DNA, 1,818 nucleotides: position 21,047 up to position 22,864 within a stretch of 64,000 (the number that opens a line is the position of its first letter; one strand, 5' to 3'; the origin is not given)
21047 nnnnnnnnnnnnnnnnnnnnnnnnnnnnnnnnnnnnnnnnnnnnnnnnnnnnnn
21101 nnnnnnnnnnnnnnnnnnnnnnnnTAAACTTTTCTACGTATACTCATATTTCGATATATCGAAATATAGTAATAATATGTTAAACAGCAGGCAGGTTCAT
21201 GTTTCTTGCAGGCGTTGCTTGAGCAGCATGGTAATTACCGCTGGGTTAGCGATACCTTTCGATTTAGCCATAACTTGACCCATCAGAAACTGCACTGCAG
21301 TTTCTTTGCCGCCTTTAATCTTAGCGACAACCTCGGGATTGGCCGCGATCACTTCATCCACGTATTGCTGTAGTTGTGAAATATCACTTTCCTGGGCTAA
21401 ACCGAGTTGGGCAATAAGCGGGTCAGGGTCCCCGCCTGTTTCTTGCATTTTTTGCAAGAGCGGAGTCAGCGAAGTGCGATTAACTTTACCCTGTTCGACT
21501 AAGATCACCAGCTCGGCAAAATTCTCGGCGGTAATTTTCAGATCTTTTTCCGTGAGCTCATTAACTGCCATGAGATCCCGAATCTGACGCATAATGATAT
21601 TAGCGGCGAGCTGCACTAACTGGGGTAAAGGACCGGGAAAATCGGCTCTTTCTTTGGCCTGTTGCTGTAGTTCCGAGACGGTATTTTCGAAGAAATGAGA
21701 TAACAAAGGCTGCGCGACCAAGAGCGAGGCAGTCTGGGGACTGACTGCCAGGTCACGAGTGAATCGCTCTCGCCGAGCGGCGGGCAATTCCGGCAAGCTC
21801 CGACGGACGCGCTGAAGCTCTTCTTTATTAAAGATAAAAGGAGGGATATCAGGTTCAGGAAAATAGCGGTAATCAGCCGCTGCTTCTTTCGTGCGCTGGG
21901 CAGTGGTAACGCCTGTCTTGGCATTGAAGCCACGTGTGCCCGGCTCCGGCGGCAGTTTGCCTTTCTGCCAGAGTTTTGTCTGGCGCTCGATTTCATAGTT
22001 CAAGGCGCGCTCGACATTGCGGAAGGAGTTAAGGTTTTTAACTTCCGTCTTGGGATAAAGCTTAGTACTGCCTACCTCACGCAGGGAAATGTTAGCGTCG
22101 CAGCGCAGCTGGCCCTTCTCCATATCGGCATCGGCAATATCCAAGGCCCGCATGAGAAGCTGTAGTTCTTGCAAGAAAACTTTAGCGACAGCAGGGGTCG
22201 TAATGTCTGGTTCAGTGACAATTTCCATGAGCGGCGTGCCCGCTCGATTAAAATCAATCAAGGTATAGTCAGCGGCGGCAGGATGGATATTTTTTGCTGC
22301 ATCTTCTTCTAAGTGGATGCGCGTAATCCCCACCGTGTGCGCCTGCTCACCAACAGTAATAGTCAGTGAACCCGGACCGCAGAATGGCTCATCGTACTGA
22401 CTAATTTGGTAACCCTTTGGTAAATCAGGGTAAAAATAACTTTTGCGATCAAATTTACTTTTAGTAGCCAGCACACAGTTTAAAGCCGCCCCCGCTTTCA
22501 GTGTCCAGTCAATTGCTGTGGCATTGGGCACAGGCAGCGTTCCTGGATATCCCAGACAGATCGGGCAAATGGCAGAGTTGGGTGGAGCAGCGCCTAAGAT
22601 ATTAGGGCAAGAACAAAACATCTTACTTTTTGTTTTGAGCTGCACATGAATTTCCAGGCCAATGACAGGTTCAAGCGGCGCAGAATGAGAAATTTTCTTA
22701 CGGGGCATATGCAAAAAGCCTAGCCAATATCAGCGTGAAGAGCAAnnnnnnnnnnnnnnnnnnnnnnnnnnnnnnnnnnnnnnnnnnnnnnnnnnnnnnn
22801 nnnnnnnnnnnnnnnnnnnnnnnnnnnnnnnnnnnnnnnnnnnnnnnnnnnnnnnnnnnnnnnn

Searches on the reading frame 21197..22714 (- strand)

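Call 71: search_protein_families(library=pfam, proteins=[window:21197-22714:-], max_evalue=0.00001)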
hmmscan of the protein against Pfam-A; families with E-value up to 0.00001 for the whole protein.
window:21197-22714:- (505 aa): 2 families
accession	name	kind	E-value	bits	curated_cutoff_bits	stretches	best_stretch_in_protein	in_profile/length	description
PF02934.20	GatB_N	-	2.2e-112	375.2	23.4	1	17-299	2-275/277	GatB/GatE catalytic domain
PF02637.23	GatB_Yqey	-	1.6e-32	112.9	27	1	368-502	14-148/148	GatB domain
